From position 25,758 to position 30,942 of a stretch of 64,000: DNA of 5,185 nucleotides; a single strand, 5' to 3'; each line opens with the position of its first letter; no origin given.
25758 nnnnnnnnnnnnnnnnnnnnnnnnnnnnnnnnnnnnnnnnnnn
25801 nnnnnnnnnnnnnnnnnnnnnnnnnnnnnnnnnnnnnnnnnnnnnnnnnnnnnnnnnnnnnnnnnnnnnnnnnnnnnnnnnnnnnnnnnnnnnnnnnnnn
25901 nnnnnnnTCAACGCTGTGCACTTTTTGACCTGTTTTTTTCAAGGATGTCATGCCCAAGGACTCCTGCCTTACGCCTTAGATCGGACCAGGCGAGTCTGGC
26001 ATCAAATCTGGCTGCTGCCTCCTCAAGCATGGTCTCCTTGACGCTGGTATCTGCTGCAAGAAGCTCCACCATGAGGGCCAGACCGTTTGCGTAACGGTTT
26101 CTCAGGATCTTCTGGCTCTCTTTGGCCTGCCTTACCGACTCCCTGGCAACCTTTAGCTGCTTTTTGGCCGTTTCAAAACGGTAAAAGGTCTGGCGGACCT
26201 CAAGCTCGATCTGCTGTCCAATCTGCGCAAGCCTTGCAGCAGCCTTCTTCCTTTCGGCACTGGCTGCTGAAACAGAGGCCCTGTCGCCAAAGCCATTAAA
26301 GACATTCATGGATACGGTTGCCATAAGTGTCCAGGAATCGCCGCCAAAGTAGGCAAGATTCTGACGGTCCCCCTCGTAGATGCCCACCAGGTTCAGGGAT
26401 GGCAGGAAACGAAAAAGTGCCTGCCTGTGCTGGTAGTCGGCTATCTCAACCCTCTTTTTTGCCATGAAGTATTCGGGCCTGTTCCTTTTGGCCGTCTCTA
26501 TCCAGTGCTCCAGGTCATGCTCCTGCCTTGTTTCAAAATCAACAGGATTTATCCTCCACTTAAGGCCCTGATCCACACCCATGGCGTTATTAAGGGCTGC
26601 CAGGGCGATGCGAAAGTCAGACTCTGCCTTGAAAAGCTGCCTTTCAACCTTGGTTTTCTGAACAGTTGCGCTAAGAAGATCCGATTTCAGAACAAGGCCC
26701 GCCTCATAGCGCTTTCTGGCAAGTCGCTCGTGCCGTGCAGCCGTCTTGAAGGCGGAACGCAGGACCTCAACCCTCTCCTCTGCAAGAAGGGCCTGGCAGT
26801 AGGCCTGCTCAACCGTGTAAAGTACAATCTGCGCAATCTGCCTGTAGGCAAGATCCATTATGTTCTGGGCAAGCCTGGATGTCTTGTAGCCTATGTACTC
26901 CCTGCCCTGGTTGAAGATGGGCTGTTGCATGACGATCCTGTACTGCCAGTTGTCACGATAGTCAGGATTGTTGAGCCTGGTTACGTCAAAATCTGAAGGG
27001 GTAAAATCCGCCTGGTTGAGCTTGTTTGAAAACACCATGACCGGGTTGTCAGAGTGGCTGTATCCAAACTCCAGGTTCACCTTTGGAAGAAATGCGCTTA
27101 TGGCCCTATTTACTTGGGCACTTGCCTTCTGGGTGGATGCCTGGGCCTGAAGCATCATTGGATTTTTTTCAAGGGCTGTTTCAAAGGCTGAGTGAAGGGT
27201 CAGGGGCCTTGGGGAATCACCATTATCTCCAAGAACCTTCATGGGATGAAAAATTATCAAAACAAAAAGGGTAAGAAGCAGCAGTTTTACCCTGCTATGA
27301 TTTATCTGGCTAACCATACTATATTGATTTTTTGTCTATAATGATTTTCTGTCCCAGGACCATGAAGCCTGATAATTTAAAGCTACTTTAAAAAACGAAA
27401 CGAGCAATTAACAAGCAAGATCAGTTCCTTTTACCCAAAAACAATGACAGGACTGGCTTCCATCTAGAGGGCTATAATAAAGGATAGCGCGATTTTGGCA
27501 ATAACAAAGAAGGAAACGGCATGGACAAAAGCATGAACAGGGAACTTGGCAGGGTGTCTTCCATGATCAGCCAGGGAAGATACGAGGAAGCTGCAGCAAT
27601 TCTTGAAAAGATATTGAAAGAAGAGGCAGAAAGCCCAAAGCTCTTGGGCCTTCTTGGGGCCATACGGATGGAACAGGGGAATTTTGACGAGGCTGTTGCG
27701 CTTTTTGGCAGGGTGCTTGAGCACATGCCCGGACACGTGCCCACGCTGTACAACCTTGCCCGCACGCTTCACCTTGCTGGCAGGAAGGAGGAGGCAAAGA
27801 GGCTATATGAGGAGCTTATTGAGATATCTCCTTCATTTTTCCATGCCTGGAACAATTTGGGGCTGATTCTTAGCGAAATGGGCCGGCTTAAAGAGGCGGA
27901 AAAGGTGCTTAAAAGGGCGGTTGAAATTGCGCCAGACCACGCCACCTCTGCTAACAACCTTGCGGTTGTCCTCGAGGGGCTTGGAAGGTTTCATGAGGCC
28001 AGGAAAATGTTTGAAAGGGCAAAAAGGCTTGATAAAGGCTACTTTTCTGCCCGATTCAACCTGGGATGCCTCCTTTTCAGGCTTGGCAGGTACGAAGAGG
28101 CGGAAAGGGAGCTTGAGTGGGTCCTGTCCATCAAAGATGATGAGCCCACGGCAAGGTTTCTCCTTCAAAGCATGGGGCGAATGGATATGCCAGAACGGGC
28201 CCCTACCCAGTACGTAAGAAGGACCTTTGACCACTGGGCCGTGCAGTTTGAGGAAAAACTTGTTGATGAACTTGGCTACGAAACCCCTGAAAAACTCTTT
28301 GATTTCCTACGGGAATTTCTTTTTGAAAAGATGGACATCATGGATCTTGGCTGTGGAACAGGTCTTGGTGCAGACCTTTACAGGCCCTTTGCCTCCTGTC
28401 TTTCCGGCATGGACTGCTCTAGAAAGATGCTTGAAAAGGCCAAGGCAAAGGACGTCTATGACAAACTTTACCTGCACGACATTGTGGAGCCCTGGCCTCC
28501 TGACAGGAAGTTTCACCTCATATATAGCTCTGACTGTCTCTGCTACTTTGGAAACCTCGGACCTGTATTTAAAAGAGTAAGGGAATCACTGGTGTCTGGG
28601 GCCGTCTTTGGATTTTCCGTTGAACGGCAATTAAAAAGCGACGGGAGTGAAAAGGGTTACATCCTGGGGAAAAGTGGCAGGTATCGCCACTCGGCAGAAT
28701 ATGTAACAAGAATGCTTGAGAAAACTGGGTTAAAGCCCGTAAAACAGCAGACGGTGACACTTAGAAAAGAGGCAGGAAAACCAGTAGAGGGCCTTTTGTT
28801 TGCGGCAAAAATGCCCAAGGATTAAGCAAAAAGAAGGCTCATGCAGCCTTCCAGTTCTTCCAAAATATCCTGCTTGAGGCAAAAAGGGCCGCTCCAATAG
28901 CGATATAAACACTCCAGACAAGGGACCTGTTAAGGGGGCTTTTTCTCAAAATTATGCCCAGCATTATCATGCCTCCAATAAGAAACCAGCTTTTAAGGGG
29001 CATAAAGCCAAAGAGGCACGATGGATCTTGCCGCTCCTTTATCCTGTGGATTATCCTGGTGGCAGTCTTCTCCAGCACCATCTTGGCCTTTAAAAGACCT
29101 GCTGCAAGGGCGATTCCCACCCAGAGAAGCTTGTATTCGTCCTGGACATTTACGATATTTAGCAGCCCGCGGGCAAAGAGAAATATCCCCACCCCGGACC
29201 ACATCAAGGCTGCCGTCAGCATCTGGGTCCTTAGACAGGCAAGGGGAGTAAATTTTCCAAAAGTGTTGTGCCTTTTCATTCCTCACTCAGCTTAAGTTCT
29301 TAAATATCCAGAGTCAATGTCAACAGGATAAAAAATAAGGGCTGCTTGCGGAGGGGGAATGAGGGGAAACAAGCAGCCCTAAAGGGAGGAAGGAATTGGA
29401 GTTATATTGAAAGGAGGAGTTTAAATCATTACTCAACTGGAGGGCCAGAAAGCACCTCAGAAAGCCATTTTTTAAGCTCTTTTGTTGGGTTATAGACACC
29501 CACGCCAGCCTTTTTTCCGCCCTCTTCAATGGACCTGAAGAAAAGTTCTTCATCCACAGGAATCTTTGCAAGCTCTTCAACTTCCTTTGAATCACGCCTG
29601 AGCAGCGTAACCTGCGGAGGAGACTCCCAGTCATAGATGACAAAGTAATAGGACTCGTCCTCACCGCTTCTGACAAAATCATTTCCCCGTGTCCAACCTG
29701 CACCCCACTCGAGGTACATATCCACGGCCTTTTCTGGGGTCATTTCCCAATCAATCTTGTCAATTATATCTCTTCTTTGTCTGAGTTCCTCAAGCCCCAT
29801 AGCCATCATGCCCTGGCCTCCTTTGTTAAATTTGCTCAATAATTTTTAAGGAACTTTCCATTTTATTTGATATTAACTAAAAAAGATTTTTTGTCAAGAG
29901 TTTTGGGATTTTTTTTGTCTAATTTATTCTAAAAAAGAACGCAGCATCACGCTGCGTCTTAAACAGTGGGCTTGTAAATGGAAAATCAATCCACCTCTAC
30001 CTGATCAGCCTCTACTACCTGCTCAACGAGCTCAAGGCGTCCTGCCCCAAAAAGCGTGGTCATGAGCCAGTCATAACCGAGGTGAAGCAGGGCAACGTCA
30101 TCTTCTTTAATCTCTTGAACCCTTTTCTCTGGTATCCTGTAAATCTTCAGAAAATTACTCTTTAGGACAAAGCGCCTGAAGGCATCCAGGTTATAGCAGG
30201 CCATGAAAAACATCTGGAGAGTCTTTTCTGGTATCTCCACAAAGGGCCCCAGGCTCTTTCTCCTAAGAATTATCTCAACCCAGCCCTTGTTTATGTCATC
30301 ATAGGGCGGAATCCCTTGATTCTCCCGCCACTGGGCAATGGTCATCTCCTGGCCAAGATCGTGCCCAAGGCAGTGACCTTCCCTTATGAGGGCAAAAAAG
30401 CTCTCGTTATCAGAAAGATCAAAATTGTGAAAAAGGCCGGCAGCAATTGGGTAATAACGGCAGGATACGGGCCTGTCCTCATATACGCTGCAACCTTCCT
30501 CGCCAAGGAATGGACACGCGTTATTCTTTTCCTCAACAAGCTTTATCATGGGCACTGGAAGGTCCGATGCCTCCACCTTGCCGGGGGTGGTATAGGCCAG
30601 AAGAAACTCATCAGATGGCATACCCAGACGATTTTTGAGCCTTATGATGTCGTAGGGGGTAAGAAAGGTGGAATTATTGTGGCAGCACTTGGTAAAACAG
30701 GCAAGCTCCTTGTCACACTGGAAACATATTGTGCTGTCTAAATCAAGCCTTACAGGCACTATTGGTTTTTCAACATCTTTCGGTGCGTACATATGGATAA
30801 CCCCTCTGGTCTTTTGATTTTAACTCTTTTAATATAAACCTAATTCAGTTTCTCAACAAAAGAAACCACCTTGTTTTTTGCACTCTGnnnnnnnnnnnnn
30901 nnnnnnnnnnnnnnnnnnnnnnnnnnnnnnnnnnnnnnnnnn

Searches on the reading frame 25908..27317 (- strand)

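Call 18: search_protein_families(library=pfam, proteins=[window:25908-27317:-], max_evalue=0.00001)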
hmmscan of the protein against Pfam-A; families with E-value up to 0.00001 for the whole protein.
window:25908-27317:- (469 aa): 1 family
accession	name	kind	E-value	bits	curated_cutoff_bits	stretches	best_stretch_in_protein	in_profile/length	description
PF02321.23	OEP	-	9e-61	205.4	22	2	269-449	1-184/187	Outer membrane efflux protein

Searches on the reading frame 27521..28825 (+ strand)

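Call 18: search_protein_families(library=pfam, proteins=[window:27521-28825:+], max_evalue=0.00001)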
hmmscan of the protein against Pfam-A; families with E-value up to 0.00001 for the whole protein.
window:27521-28825:+ (434 aa): 28 families (the best 25 are shown)
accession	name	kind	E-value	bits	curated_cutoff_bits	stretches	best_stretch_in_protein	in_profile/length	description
PF07719.23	TPR_2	-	1.9e-36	121.5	27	1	109-140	3-34/34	Tetratricopeptide repeat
PF13424.12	TPR_12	-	4.2e-34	117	30.1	2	108-171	4-75/77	Tetratricopeptide repeat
PF00515.34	TPR_1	-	2.3e-33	113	27.8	1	109-140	3-34/34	Tetratricopeptide repeat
PF14559.12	TPR_19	-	2.7e-33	114.6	25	3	50-100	2-52/68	Tetratricopeptide repeat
PF13181.12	TPR_8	-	3.2e-32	108.4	25.7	1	108-140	2-34/34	Tetratricopeptide repeat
PF13431.12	TPR_17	-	5.4e-27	92.2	24.4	1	95-127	1-33/34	Tetratricopeptide repeat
PF13374.12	TPR_10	-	2.1e-26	91.5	27.5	0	141-167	2-28/42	Tetratricopeptide repeat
PF13432.12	TPR_16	-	2e-24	86.1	32.7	2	80-140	4-64/65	Tetratricopeptide repeat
PF13428.12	TPR_14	-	1.5e-23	81.3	23.5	0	108-148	2-42/44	Tetratricopeptide repeat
PF13176.12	TPR_7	-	1.9e-23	81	27.9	0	109-139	1-31/36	Tetratricopeptide repeat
PF13174.12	TPR_6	-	5.3e-20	71.1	26.3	0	76-104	3-31/33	Tetratricopeptide repeat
PF07721.20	TPR_4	-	8.9e-19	66.6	27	0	75-98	3-26/26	Tetratricopeptide repeat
PF13414.12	TPR_11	-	3e-18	65.7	26.8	0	84-121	5-42/42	TPR repeat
PF13371.12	TPR_9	-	8.8e-16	58.1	35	0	157-214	11-68/73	Tetratricopeptide repeat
PF12895.13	ANAPC3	-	3.2e-13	50.2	27.2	0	120-200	2-81/82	Anaphase-promoting complex, cyclosome, subunit 3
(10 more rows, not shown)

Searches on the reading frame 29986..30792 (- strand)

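Call 18: search_protein_families(library=pfam, proteins=[window:29986-30792:-], max_evalue=0.00001)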
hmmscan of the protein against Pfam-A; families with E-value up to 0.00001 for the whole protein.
window:29986-30792:- (268 aa): 1 family
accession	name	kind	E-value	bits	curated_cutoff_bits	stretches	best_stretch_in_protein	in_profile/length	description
PF03692.20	CxxCxxCC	-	5.7e-11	43.4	23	1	26-117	2-72/85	Putative zinc- or iron-chelating domain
